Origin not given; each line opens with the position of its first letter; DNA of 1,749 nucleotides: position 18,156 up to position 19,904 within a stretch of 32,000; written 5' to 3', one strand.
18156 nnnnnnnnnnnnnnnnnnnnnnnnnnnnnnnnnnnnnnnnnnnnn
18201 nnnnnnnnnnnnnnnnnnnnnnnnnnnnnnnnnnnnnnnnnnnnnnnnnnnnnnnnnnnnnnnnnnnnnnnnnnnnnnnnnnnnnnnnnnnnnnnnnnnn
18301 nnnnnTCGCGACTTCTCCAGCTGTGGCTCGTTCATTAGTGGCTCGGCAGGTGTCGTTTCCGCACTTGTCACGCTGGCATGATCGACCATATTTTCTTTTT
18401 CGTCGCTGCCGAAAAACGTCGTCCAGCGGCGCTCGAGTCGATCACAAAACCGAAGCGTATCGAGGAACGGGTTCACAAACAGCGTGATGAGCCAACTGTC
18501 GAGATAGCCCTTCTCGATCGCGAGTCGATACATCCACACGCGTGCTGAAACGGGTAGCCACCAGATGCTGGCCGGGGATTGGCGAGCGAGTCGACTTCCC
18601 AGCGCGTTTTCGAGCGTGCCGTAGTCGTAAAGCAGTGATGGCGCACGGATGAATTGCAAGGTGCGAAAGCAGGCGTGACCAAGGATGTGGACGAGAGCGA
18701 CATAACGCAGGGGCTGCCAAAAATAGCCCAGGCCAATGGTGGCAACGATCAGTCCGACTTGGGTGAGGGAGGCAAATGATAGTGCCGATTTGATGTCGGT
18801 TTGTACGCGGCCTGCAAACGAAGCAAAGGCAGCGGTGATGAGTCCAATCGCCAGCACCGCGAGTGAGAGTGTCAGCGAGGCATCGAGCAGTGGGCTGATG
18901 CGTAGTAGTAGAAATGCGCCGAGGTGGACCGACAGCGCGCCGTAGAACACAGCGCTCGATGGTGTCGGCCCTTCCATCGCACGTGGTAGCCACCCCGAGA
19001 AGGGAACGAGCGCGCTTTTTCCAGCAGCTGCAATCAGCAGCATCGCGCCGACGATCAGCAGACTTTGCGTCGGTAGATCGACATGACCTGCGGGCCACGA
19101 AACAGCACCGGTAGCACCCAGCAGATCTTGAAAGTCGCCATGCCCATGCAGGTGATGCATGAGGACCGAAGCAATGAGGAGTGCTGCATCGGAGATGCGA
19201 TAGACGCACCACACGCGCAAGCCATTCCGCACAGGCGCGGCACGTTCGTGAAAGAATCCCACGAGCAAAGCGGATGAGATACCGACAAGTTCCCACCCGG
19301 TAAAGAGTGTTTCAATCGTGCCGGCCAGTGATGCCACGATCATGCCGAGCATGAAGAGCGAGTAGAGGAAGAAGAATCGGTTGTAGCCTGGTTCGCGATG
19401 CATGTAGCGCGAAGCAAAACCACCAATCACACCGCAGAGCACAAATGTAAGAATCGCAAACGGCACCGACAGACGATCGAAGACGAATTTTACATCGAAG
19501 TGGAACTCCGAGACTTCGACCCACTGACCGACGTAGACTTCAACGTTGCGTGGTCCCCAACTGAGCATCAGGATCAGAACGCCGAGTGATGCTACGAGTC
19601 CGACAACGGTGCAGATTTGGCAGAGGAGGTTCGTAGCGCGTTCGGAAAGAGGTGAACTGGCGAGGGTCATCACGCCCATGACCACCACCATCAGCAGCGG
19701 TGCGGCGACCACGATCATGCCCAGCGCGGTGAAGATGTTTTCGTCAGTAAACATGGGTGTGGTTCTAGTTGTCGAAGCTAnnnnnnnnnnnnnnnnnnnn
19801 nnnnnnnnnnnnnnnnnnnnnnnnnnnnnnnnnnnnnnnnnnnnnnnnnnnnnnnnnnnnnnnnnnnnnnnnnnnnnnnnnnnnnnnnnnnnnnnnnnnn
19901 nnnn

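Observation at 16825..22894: Three-gene DAB-like inorganic-carbon module: DabA/DUF2309 plus a NuoL-like and an extra NuoM/N-like subunit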

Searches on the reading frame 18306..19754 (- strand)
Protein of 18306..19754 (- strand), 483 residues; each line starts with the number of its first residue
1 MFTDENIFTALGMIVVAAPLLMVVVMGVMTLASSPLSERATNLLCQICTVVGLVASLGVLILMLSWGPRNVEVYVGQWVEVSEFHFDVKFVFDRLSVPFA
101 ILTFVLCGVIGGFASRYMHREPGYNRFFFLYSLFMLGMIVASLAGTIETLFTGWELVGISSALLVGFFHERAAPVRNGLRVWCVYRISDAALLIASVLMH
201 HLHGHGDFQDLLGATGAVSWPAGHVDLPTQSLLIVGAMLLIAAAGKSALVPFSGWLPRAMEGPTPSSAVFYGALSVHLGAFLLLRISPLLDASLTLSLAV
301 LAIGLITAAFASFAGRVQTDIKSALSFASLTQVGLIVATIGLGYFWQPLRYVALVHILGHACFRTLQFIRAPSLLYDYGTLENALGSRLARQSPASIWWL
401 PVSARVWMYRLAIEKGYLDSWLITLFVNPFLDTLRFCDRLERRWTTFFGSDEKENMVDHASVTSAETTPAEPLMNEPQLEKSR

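Call 3: search_protein_families(library=pfam, proteins=[window:18306-19754:-], max_evalue=0.01)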
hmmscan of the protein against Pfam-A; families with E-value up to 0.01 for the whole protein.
window:18306-19754:- (483 aa): 2 families
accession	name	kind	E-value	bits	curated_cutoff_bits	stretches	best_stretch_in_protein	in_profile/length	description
PF00361.26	Proton_antipo_M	-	8.2e-37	127.4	21.5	1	149-402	6-251/294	NADH:quinone oxidoreductase/Mrp antiporter, TM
PF00662.26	Proton_antipo_N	-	1.4e-12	47.8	24.5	1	78-128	1-51/51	NADH-Ubiquinone oxidoreductase (complex I), chain 5 N-terminus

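Call 4: search_protein_families(library=ncbifam, proteins=[window:18306-19754:-], max_evalue=0.01)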
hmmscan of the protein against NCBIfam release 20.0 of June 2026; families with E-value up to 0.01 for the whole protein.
window:18306-19754:- (483 aa): 60 families (the best 25 are shown)
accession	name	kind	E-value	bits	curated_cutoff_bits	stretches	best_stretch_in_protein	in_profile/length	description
NF005141.0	PRK06590.1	equivalog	1.3e-64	219.2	556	1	12-375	5-351/615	NADH-quinone oxidoreductase subunit L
TIGR01974.1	NDH_I_L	subfamily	1.7e-63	215.5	407.5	1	13-375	4-355/630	NADH-quinone oxidoreductase subunit L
NF005626.0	PRK07376.1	equivalog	1.4e-41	142.6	963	1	17-376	13-365/675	NAD(P)H-quinone oxidoreductase subunit 5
NF009287.0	PRK12647.1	equivalog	1.5e-41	142.8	937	1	71-380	53-352/773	putative monovalent cation/H+ antiporter subunit A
NF009288.0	PRK12648.1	equivalog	3.3e-38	131.4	1104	1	21-372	4-344/954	monovalent cation/H+ antiporter subunit A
NF009286.0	PRK12646.1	equivalog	1.2e-37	129.8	1063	1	22-382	9-371/800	DUF4040 family protein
NF009290.0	PRK12650.1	equivalog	1.9e-37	128.7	980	1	20-404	3-379/966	DUF4040 family protein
NF006029.0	PRK08168.1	equivalog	9.7e-36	123.9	380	1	13-401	9-364/520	NADH-quinone oxidoreductase subunit L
TIGR00940.1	2a6301s01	subfamily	5e-33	114.4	920.45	1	50-380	33-364/793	monovalent cation:proton antiporter subunit A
NF009285.0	PRK12645.1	equivalog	6.1e-33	114.1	1028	1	70-369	56-357/804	Na+/H+ antiporter subunit A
NF005633.0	PRK07390.1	subfamily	3.5e-32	111.8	676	1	38-375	36-357/613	NAD(P)H-quinone oxidoreductase subunit F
NF009289.0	PRK12649.1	equivalog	2.9e-31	108.6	1117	1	77-372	65-355/789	putative monovalent cation/H+ antiporter subunit A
NF005097.0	PRK06525.1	equivalog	1.2e-30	106.7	430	1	32-382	21-359/480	hydrogenase 4 subunit D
TIGR01960.1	ndhF3_CO2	subfamily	1.2e-30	106.6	588.7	1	39-379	37-361/606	NAD(P)H dehydrogenase, subunit NdhF3 family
NF040617.1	F420_dehyd_FpoL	exception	1.7e-29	103.1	1050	1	42-382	32-381/669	F420H2 dehydrogenase subunit FpoL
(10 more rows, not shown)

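Call 14: search_solved_structures(query=window:18306-19754:-, max_evalue=0.001)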
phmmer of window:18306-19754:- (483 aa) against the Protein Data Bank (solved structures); distinct sequences matched with E-value up to 0.001: 49.
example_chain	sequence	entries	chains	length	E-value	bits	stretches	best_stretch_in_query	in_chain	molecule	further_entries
8e9g_L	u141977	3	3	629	6.4e-40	140.7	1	50-377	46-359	NADH-quinone oxidoreductase, L subunit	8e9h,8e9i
7zm7_5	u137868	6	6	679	1.2e-39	139.8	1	48-377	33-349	NADH-ubiquinone oxidoreductase chain 5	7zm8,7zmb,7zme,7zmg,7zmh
5gpn_j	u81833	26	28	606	4.5e-38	134.6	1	39-377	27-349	NADH-ubiquinone oxidoreductase chain 5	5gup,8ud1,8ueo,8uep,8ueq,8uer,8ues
7v2d_l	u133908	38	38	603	4.6e-38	134.6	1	40-378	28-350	NADH-ubiquinone oxidoreductase chain 5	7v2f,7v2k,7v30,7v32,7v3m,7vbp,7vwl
7v2c_l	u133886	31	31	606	4.6e-38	134.6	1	40-378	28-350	NADH-ubiquinone oxidoreductase chain 5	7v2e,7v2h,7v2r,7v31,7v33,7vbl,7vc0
4he8_L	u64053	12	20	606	5.8e-38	134.2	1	90-398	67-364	NADH-quinone oxidoreductase subunit 12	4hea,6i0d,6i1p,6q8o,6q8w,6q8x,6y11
8qby_L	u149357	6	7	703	2.2e-37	132.3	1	15-400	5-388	NADH dehydrogenase subunit L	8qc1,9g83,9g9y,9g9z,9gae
5cod_L1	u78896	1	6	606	3.1e-36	128.5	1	21-378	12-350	NADH-ubiquinone oxidoreductase chain 5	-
8c2s_L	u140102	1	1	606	1e-35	126.9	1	47-377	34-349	NADH-ubiquinone oxidoreductase chain 5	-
6g2j_L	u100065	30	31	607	1e-35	126.9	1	47-377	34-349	NADH-ubiquinone oxidoreductase chain 5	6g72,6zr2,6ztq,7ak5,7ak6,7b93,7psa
5ldw_L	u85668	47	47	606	4.7e-35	124.7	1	21-377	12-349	NADH-ubiquinone oxidoreductase chain 5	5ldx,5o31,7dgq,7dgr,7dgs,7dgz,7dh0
5lc5_L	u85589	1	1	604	5e-35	124.6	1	21-378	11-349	NADH-ubiquinone oxidoreductase chain 5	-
9w2u_L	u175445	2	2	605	5e-35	124.6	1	21-378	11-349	NADH-ubiquinone oxidoreductase chain 5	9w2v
9cwt_l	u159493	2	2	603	1.8e-34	122.7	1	76-379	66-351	NADH-ubiquinone oxidoreductase chain 5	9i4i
9ti4_l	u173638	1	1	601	2e-34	122.6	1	76-379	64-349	NADH-ubiquinone oxidoreductase chain 5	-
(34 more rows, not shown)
